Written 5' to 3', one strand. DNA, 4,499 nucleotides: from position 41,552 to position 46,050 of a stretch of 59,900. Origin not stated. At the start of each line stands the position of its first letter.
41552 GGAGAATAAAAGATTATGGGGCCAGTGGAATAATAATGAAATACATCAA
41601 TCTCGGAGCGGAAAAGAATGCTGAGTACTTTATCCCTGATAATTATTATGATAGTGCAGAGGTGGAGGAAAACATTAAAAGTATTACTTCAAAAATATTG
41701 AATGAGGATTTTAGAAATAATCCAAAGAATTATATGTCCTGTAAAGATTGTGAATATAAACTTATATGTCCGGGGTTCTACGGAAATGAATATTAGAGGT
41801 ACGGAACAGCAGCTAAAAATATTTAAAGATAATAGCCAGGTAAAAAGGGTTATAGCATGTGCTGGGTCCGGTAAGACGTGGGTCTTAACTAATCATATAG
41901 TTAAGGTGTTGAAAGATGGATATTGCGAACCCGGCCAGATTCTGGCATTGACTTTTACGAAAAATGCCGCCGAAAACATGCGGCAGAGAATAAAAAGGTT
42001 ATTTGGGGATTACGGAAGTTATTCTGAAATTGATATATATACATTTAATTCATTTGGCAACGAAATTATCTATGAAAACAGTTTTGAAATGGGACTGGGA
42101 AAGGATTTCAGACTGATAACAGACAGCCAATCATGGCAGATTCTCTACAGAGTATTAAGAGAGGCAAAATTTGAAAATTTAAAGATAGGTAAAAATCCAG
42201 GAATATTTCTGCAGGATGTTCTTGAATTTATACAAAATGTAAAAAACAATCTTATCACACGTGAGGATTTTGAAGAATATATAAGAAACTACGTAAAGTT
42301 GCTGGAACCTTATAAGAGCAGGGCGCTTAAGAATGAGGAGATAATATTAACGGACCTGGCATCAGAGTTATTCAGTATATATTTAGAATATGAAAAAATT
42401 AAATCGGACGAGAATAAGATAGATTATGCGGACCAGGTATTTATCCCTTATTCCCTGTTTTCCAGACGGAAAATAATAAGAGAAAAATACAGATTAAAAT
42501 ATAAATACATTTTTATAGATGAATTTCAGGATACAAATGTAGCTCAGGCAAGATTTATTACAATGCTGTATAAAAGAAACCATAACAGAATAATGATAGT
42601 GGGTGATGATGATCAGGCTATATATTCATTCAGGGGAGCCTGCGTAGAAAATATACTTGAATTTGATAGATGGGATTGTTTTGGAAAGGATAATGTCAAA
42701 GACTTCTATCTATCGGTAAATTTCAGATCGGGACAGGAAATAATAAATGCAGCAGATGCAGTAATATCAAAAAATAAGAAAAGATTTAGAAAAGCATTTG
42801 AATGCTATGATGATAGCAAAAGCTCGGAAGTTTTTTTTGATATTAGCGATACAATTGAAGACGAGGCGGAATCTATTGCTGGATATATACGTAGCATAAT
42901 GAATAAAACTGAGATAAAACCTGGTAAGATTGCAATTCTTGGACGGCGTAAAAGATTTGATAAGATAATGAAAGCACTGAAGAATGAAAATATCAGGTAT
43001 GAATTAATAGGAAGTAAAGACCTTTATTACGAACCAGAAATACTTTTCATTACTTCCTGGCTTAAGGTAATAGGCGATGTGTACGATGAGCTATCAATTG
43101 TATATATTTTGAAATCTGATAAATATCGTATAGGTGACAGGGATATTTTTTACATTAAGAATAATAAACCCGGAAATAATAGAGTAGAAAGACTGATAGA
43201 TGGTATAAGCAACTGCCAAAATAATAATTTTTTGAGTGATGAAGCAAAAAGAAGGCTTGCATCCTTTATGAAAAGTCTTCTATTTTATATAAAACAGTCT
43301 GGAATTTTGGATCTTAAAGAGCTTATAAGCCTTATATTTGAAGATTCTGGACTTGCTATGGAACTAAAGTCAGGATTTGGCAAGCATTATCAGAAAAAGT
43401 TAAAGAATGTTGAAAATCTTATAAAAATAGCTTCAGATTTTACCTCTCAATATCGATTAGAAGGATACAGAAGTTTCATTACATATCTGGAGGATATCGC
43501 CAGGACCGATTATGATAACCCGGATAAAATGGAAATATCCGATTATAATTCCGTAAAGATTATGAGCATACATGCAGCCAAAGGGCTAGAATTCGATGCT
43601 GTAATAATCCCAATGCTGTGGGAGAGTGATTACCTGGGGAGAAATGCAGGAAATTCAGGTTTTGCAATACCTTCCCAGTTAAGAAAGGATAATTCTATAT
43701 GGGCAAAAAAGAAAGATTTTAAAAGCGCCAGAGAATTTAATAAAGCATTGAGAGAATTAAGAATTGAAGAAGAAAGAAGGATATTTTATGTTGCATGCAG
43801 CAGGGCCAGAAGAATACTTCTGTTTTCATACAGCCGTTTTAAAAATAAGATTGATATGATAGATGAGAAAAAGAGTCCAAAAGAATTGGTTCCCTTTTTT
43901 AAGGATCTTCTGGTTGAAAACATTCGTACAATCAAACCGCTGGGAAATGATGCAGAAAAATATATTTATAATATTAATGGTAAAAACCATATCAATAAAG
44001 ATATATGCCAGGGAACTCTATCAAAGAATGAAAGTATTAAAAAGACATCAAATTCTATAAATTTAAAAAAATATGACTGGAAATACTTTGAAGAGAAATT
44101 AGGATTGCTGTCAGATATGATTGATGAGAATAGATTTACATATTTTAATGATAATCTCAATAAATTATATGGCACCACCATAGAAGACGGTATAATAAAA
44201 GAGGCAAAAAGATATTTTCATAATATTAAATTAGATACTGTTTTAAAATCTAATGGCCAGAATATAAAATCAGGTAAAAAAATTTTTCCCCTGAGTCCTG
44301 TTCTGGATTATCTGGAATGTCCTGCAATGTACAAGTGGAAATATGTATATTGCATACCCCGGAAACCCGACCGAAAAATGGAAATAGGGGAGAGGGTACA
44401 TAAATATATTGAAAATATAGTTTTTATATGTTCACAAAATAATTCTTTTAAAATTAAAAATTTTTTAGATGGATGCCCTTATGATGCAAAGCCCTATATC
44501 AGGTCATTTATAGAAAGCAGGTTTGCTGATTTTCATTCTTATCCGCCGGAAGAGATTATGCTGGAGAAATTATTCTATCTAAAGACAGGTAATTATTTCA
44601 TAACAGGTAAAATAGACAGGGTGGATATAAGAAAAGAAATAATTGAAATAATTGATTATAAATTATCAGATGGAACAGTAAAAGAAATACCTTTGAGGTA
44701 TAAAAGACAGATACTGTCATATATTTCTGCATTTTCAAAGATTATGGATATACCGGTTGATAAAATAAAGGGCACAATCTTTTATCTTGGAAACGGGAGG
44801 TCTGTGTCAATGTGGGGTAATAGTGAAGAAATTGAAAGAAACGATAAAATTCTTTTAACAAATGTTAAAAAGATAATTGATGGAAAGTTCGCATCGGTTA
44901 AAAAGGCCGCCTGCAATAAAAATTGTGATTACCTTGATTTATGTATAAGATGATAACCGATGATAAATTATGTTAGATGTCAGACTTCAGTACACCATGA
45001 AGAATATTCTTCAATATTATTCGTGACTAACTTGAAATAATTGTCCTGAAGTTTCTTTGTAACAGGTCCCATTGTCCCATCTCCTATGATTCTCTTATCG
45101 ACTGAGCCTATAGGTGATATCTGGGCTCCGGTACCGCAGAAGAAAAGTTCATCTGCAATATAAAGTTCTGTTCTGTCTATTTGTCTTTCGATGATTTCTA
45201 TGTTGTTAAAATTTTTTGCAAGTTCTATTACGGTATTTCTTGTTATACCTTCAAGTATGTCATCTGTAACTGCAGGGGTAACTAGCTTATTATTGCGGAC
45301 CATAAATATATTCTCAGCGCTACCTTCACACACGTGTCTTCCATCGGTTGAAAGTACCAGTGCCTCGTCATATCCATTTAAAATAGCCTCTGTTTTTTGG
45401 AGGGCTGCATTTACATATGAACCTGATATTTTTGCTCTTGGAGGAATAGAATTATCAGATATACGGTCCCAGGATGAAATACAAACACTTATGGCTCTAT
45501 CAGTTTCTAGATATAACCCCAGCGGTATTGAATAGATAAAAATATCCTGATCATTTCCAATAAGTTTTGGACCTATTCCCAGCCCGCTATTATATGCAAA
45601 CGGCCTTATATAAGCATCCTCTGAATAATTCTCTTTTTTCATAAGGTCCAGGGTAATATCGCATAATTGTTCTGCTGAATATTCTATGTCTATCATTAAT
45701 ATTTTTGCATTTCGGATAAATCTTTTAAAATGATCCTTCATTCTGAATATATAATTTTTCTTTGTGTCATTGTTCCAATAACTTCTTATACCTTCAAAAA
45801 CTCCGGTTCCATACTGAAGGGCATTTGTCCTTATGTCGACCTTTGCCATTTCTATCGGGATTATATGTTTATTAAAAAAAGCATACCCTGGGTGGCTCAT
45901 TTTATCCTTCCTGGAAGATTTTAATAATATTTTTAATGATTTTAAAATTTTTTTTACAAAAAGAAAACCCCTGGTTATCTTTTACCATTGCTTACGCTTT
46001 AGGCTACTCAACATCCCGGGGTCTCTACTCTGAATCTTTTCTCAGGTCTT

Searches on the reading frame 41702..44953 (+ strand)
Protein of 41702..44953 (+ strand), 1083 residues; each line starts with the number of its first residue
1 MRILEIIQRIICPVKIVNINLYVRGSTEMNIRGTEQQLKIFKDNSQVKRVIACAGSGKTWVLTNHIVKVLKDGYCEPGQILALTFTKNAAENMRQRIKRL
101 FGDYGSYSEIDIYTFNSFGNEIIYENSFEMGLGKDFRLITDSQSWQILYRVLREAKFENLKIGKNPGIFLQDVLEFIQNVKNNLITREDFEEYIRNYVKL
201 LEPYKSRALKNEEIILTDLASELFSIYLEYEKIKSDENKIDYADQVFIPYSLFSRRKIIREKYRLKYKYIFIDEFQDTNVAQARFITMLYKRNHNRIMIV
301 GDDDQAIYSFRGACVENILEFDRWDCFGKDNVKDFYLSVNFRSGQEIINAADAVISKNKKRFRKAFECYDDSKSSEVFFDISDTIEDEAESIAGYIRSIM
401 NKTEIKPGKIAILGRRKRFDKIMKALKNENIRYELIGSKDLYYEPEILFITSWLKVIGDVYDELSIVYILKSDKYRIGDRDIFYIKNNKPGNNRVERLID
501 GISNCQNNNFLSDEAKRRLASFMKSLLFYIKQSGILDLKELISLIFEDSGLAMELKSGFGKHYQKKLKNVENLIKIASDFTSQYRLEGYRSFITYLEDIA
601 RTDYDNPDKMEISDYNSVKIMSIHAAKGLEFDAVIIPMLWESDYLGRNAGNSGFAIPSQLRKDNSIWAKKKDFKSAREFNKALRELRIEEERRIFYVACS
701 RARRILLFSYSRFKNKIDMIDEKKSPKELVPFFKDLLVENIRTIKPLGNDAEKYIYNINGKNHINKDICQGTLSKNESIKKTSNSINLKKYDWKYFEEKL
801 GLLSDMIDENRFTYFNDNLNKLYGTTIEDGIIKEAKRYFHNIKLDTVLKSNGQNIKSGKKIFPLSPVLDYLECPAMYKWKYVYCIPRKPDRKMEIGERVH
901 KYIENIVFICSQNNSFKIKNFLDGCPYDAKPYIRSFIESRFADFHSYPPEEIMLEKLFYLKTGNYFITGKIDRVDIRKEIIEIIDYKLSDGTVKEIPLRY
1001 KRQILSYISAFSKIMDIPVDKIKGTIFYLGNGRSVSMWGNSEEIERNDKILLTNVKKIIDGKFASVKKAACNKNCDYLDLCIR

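Call 82: search_protein_families(library=pfam, proteins=[window:41702-44953:+], max_evalue=0.00001)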
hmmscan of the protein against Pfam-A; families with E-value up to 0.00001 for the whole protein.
window:41702-44953:+ (1083 aa): 5 families
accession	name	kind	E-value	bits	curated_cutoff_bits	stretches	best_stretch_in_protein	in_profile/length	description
PF00580.27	UvrD-helicase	-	4.2e-62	210.7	23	1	35-322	3-267/271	UvrD/REP helicase N-terminal domain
PF13361.12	UvrD_C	-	1.3e-44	153.5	25.6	1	336-711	2-348/350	UvrD-like helicase C-terminal domain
PF13245.12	AAA_19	-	7.7e-17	62.2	25.1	1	44-311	10-134/134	AAA domain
PF12705.13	PDDEXK_1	-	1.2e-14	55.3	22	1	869-1081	9-246/247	PD-(D/E)XK nuclease superfamily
PF13538.12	UvrD_C_2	-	1.8e-07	31.3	27.4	0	620-643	4-29/52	UvrD-like helicase C-terminal domain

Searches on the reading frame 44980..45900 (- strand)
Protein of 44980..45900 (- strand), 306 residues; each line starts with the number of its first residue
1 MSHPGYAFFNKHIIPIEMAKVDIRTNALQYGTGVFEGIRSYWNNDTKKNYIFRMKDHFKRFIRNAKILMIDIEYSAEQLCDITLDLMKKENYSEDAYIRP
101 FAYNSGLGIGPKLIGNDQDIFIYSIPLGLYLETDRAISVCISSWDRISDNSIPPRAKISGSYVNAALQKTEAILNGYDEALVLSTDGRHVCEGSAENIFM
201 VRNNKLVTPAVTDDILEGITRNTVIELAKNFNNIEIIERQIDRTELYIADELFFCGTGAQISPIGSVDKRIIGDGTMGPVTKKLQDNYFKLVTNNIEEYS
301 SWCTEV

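Call 82: search_protein_families(library=pfam, proteins=[window:44980-45900:-], max_evalue=0.00001)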
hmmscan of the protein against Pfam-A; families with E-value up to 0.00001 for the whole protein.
window:44980-45900:- (306 aa): 1 family
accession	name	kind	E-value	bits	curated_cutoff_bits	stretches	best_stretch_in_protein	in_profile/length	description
PF01063.24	Aminotran_4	-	2e-48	165.6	28.5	1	33-267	1-223/223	Amino-transferase class IV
